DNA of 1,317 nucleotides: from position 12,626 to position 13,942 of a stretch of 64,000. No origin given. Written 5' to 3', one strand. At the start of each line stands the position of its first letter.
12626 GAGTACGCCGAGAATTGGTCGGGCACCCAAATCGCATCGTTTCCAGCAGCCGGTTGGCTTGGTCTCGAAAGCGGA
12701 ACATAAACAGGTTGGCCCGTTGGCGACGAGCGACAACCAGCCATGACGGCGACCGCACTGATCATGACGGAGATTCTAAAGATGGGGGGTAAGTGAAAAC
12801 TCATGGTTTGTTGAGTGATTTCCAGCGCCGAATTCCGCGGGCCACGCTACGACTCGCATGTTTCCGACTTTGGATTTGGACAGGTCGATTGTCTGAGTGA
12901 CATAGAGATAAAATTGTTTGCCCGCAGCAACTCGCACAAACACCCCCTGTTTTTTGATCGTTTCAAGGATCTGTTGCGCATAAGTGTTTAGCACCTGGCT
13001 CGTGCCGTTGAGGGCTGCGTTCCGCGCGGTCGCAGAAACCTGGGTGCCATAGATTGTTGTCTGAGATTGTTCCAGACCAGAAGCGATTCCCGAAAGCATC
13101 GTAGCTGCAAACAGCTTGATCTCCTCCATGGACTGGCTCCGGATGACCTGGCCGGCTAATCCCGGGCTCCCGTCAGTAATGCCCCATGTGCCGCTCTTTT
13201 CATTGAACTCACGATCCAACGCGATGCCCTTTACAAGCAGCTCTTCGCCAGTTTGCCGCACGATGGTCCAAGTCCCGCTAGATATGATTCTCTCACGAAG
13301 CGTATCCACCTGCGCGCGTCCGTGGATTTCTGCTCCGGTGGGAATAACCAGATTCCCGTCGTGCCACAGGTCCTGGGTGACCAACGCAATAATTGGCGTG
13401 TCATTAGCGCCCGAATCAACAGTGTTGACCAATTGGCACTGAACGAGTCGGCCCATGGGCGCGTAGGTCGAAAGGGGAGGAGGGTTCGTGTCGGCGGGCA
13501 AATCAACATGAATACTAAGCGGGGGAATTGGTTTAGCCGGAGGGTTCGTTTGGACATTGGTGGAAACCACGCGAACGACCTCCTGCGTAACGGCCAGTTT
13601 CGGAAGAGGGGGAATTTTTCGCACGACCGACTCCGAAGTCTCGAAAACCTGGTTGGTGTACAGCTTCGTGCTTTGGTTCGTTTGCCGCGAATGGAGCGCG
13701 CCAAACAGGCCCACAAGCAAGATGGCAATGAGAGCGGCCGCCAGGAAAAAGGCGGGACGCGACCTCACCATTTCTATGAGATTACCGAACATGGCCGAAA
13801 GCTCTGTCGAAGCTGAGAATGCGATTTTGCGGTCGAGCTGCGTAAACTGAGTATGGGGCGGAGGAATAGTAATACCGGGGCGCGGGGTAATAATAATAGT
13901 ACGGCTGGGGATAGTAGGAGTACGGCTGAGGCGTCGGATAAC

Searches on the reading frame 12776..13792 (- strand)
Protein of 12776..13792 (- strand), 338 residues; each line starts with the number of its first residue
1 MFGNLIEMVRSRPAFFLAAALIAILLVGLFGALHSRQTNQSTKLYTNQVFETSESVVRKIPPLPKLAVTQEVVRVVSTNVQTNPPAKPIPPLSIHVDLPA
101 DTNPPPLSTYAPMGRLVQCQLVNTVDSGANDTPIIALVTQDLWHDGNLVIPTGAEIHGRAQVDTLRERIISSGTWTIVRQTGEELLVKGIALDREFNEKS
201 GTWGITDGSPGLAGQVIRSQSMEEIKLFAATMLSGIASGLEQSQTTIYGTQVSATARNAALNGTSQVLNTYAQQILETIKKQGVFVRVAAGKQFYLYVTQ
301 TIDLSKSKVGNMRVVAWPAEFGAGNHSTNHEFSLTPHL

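Call 67: search_protein_families(library=pfam, proteins=[window:12776-13792:-], max_evalue=0.001)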
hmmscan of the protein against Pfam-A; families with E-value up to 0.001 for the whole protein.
window:12776-13792:- (338 aa): 1 family
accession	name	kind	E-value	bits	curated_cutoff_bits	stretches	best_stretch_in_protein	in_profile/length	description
PF03743.19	TrbI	-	8.9e-19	68.5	35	1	112-304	3-188/188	Bacterial conjugation TrbI-like protein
